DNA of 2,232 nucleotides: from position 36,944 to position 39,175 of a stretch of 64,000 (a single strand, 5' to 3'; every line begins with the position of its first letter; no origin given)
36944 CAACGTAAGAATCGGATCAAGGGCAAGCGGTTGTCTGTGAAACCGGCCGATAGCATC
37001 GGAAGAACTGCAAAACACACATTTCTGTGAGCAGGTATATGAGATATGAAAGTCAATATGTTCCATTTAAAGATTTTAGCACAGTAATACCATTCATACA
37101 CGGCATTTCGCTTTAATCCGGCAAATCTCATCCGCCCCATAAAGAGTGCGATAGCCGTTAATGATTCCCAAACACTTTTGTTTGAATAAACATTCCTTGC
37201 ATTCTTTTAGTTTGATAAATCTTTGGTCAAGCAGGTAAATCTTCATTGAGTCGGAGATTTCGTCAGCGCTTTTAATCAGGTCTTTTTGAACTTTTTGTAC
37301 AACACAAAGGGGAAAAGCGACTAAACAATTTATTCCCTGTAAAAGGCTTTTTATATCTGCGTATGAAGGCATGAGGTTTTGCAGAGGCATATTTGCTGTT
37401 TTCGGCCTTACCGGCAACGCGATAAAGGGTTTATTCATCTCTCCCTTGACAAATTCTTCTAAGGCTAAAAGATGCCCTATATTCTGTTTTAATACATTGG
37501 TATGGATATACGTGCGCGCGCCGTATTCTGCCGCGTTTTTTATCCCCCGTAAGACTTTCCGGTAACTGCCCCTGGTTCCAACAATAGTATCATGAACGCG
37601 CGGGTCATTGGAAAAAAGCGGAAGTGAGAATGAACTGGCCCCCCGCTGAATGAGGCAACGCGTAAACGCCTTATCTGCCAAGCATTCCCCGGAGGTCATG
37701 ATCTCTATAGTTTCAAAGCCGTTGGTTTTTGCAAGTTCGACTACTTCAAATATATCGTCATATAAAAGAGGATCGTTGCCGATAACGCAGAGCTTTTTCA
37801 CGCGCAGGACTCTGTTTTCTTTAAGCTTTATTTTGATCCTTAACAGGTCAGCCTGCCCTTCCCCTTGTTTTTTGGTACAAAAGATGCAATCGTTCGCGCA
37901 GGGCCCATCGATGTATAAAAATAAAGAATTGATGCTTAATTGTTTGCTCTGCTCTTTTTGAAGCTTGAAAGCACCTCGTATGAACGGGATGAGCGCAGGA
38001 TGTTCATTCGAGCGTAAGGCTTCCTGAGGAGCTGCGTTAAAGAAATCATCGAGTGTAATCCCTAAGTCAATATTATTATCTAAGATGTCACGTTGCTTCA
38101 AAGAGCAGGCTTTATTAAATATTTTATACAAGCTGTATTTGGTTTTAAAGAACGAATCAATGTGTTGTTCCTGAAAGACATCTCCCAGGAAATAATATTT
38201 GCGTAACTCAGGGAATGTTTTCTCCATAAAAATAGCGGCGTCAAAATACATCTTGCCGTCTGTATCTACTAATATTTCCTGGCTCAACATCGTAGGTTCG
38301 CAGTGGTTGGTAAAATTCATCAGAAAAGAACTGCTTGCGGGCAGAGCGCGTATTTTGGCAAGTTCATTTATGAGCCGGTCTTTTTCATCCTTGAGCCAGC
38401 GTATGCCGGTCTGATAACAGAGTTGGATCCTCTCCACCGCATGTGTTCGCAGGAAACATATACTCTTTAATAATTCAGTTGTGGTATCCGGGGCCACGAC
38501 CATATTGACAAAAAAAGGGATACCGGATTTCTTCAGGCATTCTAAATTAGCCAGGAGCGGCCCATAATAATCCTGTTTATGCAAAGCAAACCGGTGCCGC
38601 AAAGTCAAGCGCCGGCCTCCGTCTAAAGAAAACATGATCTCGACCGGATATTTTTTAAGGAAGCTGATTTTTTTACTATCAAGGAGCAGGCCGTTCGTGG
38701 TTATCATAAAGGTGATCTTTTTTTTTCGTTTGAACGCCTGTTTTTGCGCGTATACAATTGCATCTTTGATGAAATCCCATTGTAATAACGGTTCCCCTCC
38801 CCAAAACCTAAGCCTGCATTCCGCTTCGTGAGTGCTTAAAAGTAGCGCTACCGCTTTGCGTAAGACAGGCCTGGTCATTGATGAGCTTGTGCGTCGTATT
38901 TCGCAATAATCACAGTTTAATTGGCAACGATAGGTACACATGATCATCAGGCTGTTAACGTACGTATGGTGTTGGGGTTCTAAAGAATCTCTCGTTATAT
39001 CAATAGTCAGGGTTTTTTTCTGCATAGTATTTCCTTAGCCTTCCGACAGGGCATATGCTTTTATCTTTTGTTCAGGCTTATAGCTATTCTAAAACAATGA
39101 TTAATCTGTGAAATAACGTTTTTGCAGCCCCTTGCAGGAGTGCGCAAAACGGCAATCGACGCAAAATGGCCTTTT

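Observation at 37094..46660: Two double-rSAM fusion proteins and recurring type A / type B paralog pairs: modular shuffling of radical SAM domains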

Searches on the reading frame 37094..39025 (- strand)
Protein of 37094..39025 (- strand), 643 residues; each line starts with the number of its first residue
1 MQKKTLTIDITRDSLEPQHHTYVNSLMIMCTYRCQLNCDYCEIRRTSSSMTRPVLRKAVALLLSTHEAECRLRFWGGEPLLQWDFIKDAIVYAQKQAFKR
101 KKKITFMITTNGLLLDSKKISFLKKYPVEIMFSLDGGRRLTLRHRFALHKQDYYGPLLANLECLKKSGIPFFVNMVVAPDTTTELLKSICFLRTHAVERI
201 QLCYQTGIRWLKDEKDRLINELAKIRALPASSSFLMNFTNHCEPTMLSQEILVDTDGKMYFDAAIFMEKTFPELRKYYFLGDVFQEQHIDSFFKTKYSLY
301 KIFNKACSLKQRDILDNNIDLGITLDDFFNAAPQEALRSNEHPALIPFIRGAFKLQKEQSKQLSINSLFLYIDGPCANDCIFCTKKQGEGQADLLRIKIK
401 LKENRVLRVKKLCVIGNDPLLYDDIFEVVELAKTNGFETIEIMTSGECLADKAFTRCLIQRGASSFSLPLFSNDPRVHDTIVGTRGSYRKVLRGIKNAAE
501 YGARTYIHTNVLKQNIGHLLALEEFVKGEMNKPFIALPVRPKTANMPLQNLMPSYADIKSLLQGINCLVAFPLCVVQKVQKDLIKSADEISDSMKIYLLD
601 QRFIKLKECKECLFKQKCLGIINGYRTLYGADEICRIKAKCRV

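Call 4: search_protein_families(library=pfam, proteins=[window:37094-39025:-], max_evalue=0.01)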
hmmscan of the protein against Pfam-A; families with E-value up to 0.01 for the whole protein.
window:37094-39025:- (643 aa): 2 families
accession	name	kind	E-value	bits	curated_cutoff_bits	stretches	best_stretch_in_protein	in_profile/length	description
PF04055.27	Radical_SAM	-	3.9e-32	112.1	29.5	2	30-184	3-157/166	Radical SAM superfamily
PF13353.11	Fer4_12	-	0.00024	21.9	22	1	33-130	14-113/137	4Fe-4S single cluster domain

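Call 5: search_protein_families(library=ncbifam, proteins=[window:37094-39025:-], max_evalue=0.01)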
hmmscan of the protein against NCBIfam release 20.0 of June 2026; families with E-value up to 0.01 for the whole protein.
window:37094-39025:- (643 aa): 76 families (the best 25 are shown)
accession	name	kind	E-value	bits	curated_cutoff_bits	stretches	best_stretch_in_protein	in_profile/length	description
NF047865.1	rSAM_PapB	equivalog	1.2e-33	116.7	340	1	23-226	2-209/330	PapB family radical SAM/SPASM ranthipeptide maturase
TIGR03977.1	rSAM_pair_HxsC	equivalog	6e-29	100.8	267.9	2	368-529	27-193/292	His-Xaa-Ser system radical SAM maturase HxsC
TIGR03978.1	rSAM_paired_1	equivalog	2.6e-27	95.7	370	1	20-167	78-230/466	His-Xaa-Ser system radical SAM maturase HxsB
TIGR04068.1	rSAM_ocin_clost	equivalog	1.2e-25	90.3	500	1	13-171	73-239/462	Cys-rich peptide radical SAM maturase CcpM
TIGR04064.1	rSAM_nif11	equivalog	1.8e-24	86.3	518.7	1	19-147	73-207/459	nif11-like peptide radical SAM maturase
TIGR03974.1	rSAM_six_Cys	equivalog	4.5e-23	81.8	425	1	15-162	88-242/451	thioether cross-link-forming SCIFF peptide maturase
NF038332.1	rSAM_rare_HxsC4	exception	2.3e-22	79.6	500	1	372-561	20-217/335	radical SAM protein HxsC4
TIGR02668.1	moaA_archaeal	equivalog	1.2e-21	77.1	325.25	2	365-529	9-176/303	GTP 3',8-cyclase MoaA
NF001199.0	PRK00164.2-1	equivalog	3.6e-20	72.3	231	2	364-504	10-151/308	GTP 3',8-cyclase MoaA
NF038170.1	lachnocin_rSAM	equivalog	2.1e-19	69.7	550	1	11-213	63-277/440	lachnocin radical SAM maturase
TIGR03942.1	sulfatase_rSAM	equivalog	2.3e-19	69.7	349.45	1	31-202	8-186/363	anaerobic sulfatase maturase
TIGR04055.1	rSAM_NirJ2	equivalog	4.3e-19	69.2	500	2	376-525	10-160/326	putative heme d1 biosynthesis radical SAM protein NirJ2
TIGR02666.1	moaA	equivalog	7.2e-19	67.9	284.05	2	20-187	6-174/336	GTP 3',8-cyclase MoaA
TIGR03906.1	quino_hemo_SAM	equivalog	1.1e-17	63.9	453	1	21-151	91-228/467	quinohemoprotein amine dehydrogenase maturation protein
NF041298.1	rSAM_mat_DynA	equivalog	3.9e-17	62.3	450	1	28-197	5-179/356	dynobactin maturation radical SAM/SPASM protein DynA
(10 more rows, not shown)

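Call 22: find_homologous_proteins(query=window:37094-39025:-, max_evalue=0.00001)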
Query window:37094-39025:- (643 aa): 202 proteins with E <= 0.00001 among 8000 candidates; the best 120 are listed.
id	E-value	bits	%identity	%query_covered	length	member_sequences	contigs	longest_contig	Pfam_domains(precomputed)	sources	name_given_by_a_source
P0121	0.0e+0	1357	100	92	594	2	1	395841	PF04055.28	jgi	jgi:sulfatase maturation enzyme AslB (radical SAM superfamily)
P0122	2.4e-297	1006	69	99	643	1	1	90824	PF04055.28,PF13353.12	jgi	jgi:sulfatase maturation enzyme AslB (radical SAM superfamily)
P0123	2.0e-281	953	65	99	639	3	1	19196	PF04055.28,PF13353.12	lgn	-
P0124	3.2e-269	913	54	95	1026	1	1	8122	PF04055.28,PF13353.12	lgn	-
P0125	1.3e-258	878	51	95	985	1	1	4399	PF04055.28,PF13353.12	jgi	-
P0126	2.3e-248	844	50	95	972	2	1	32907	PF04055.28,PF13353.12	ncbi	-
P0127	3.4e-238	810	50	96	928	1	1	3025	PF04055.28,PF13353.12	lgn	-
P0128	7.8e-230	783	47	96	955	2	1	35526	PF04055.28,PF13353.12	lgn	-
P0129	1.3e-225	769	44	98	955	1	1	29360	PF04055.28,PF13353.12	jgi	-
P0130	1.6e-225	768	44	96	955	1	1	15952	PF04055.28,PF13353.12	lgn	-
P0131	3.7e-225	767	47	97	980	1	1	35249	PF04055.28,PF13353.12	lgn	-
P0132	2.0e-223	761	44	96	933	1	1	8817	PF04055.28,PF13353.12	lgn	-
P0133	3.2e-219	748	43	96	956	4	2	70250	PF04055.28,PF13353.12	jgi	jgi:uncharacterized protein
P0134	2.8e-214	731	53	95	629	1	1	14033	PF04055.28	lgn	-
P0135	8.9e-209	713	51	96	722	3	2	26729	PF04055.28,PF13353.12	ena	-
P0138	3.1e-205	701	52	95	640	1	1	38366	PF04055.28,PF13353.12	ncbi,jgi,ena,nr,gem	ncbi:MAG: radical SAM protein [Spirochaetes bacterium]|nr:radical SAM protein [Spirochaetota bacteri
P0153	2.3e-188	646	47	95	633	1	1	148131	PF04055.28,PF13353.12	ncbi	ncbi:MAG: radical SAM protein [Candidatus Omnitrophota bacterium]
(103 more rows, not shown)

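Call 23: find_encoding_contigs(protein=P0122, flank=10000, max_places=1)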
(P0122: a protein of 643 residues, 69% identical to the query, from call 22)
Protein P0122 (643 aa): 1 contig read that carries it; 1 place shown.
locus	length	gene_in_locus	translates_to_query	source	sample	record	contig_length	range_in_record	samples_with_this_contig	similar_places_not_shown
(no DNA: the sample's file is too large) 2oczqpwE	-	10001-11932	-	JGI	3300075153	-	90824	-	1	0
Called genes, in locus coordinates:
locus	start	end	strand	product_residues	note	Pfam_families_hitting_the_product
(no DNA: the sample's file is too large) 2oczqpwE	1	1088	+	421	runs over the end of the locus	PF00919:UPF0004, PF04055:Radical_SAM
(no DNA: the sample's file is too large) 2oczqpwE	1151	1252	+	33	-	-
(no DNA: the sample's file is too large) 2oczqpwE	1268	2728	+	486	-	PF13353:Fer4_12 (weak), PF04055:Radical_SAM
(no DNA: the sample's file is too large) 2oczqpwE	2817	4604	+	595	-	PF04055:Radical_SAM, PF13353:Fer4_12 (faint), PF04055:Radical_SAM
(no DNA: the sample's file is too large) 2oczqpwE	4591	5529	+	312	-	PF04055:Radical_SAM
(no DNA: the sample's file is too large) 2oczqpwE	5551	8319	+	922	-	PF02310:B12-binding, PF04055:Radical_SAM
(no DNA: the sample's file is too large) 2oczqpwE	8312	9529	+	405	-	PF13353:Fer4_12 (weak), PF04055:Radical_SAM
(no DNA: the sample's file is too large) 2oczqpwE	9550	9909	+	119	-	-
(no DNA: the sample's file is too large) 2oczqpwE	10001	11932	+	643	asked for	PF04055:Radical_SAM, PF13353:Fer4_12 (faint), PF04055:Radical_SAM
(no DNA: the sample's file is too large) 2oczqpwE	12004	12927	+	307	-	PF04055:Radical_SAM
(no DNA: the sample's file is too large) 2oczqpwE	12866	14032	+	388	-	PF04055:Radical_SAM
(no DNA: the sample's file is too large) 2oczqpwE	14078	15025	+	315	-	PF04055:Radical_SAM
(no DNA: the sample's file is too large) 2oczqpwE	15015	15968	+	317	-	PF04055:Radical_SAM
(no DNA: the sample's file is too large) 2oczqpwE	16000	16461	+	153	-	-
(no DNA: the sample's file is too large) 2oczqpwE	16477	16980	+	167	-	-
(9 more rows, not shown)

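Call 24: find_encoding_contigs(protein=P0153, flank=10000, max_places=1)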
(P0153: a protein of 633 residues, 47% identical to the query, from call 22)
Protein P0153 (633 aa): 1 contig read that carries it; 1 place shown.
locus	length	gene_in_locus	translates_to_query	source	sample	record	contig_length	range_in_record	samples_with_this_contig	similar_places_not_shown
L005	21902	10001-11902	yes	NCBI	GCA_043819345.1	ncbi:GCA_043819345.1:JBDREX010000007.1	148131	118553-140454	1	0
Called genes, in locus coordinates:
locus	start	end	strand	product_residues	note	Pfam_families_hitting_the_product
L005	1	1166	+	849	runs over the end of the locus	PF04055:Radical_SAM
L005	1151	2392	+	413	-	PF13353:Fer4_12 (faint), PF04055:Radical_SAM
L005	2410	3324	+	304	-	PF04055:Radical_SAM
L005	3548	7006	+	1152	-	PF04055:Radical_SAM, PF00535:Glycos_transf_2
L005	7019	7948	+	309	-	PF01136:Peptidase_U32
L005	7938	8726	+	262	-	-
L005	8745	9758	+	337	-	PF01136:Peptidase_U32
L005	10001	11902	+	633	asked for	PF04055:Radical_SAM, PF13353:Fer4_12 (faint), PF04055:Radical_SAM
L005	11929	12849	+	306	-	PF04055:Radical_SAM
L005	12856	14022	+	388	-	PF04055:Radical_SAM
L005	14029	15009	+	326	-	PF04055:Radical_SAM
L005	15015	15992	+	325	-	PF04055:Radical_SAM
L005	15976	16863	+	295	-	PF04055:Radical_SAM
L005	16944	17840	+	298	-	-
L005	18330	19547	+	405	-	PF01075:Glyco_transf_9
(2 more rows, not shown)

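Call 25: find_encoding_contigs(protein=P0138, flank=10000, max_places=1)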
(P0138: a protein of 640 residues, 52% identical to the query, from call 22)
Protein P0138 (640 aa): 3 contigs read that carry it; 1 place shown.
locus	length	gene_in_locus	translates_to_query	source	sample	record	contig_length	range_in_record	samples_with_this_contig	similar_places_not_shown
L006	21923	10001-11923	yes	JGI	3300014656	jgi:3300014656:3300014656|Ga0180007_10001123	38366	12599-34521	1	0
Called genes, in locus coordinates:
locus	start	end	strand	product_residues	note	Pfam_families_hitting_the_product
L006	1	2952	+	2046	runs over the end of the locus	-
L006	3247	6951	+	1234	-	PF00919:UPF0004, PF04055:Radical_SAM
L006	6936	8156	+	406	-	PF13353:Fer4_12, PF04055:Radical_SAM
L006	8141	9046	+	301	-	PF04055:Radical_SAM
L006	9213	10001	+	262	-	PF04055:Radical_SAM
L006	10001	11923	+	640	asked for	PF13353:Fer4_12 (faint), PF04055:Radical_SAM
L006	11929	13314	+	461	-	PF04055:Radical_SAM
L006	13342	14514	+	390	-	PF04055:Radical_SAM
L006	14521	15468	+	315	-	PF04055:Radical_SAM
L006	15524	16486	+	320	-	PF04055:Radical_SAM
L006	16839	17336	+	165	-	-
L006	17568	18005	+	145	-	PF27806:HxsD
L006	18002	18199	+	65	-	-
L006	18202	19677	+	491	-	PF13353:Fer4_12, PF04055:Radical_SAM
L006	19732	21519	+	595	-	PF04055:Radical_SAM, PF13353:Fer4_12 (faint), PF04055:Radical_SAM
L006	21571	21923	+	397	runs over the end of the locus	-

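Call 36: find_related_loci(query=A1, collection=genome_contigs, flank=10000)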
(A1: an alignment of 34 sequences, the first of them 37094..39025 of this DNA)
Query A1 (643 aa) in genome_contigs; peptide patterns used: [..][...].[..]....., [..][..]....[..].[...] (x = any residue, [..] = any of these).
285 stretches matched a pattern; 197 encode a relative of the query (tblastn E <= 1e-3); the best 80 are kept; 75 distinct loci.
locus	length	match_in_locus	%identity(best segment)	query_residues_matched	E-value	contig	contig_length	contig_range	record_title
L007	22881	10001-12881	65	1-639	0e+0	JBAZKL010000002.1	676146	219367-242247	MAG: Candidatus Omnitrophota bacterium isolate SO_2017_LW4_142 scaffold_26_c1_LW137-91_2017, whole genome shotgun sequen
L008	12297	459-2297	52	22-634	0e+0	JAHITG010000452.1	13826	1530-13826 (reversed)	MAG: Spirochaetes bacterium isolate MM_PC_MetaG.mb.203 MM_PC_MetaG.mb.203_k141_1715655, whole genome shotgun sequence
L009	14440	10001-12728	51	22-634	0e+0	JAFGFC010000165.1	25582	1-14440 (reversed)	MAG: Spirochaetes bacterium isolate Zod_Metabat.1289 k87_9443061, whole genome shotgun sequence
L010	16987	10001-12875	49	5-637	0e+0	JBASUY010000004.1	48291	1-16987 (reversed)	MAG: Candidatus Omnitrophota bacterium isolate MFD13470_ilm_asm_bin9 k127_25072, whole genome shotgun sequence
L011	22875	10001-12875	50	19-637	0e+0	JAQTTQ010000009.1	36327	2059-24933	MAG: Candidatus Omnitrophota bacterium isolate STB_44 NODE_2415_length_36327_cov_8.126740_Sandtown_B, whole genome shotg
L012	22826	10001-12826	48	13-631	0e+0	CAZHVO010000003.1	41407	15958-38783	MAG TPA_asm: uncultured Planctomycetia bacterium isolate SRP178699_co2_518 genome assembly, contig: NODE_335_length_4140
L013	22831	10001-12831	47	2-633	0e+0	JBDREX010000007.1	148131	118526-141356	MAG: Candidatus Omnitrophota bacterium isolate MEGAHIT-group-1.335 k141_936966, whole genome shotgun sequence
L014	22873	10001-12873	46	7-640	0e+0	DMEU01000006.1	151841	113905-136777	MAG TPA_asm: Candidatus Omnitrophota bacterium isolate UBA9636 contig_517, whole genome shotgun sequence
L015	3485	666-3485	43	11-630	1e-172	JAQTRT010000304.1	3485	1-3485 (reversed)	MAG: bacterium isolate STB_17 NODE_102457_length_3485_cov_2.698928_Sandtown_B, whole genome shotgun sequence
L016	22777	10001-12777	35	25-639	6e-106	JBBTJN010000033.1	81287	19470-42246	MAG: Elusimicrobiota bacterium isolate H52-bin097_1 H52_bin097_1_000000000033, whole genome shotgun sequence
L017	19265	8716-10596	33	4-620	1e-104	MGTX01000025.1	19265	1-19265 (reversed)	MAG: Elusimicrobia bacterium GWA2_66_18 gwa2_scaffold_4028, whole genome shotgun sequence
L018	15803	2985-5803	33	5-634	2e-99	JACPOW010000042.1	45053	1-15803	MAG: Elusimicrobia bacterium isolate NC_groundwater_611_Pr5_B-0.1um_68_12 alan_book_18_scaffold_21648, whole genome shot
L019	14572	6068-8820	33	23-635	3e-97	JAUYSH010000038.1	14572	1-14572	MAG: Elusimicrobiota bacterium isolate C5_metabat.bin.68 C5_k141_310333, whole genome shotgun sequence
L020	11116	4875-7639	33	23-639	5e-95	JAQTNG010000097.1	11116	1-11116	MAG: Elusimicrobia bacterium isolate STA_59 NODE_11884_length_11116_cov_2.612158_Sandtown_A, whole genome shotgun sequen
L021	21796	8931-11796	32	14-620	6e-87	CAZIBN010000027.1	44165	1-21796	MAG TPA_asm: uncultured Elusimicrobia sp. isolate binchicken_co186_163 genome assembly, contig: NODE_812_length_44165_co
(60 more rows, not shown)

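Call 48: search_protein_families(library=padloc, proteins=[window:37094-39025:-], max_evalue=0.001)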
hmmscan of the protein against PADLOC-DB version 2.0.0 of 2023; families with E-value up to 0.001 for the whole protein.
window:37094-39025:- (643 aa): 2 families
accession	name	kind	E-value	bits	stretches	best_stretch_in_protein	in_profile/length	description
PDLC02903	pVip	-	1.2e-21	75.4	2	29-188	5-156/257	Viperins not associated with kinases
PDLC02904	pVip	-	4e-19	67.2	2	31-212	10-180/262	Viperins associated with kinases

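Call 56: predict_structure(alignment_id=A1)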
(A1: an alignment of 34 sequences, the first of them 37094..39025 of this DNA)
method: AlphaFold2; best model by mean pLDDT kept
length: 643 residues; sequences in the alignment: 34
mean_pLDDT: 88.8   pTM: 0.81
mean pLDDT of the five models: 88.8, 88.7, 88.0, 86.5, 86.0
residues with pLDDT >= 90: 443; 70-90: 152; 50-70: 17; < 50: 31
segments of 3 or more residues with pLDDT < 50: 1-20, 334-338, 389-391, 641-643
pLDDT, mean of each block of 10 residues (from residue 1): 29 32 93 93 92 98 97 93 97 98 98 95 98 95 90 92 95 96 94 91 95 95 89 85 88 98 94 96 96 90 94 94 88 52 71 85 84 84 71 78 94 93 92 97 96 98 97 97 96 98 97 96 97 92 79 93 94 92 85 87 85 89 86 81 40
secondary structure, 60 per line:
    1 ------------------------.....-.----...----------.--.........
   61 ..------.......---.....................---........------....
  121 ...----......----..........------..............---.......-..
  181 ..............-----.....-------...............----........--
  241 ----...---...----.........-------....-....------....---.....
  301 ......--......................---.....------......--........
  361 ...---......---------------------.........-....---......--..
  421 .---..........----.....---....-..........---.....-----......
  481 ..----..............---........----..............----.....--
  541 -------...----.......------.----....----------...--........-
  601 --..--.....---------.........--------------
elements in order: E25-29 E36-38 H52-62 E69-75 H79-99 E103-110 H117-123 E128-133 H138-144 E145-147 H154-167 E171-177 H179-194 E200-204 H212-226 H231-234 E251-253 E258-261 H262-266 H274-277 E279-282 H289-292 H296-306 H309-330 H334-338 H345-350 H353-363 E367-372 H394-402 H404-407 E411-416 H425-434 E439-443 H447-450 H452-461 E465-469 H475-482 H487-500 E504-511 H516-529 E534-538 H555-561 H573-576 H592-599 H607-611 H623-629
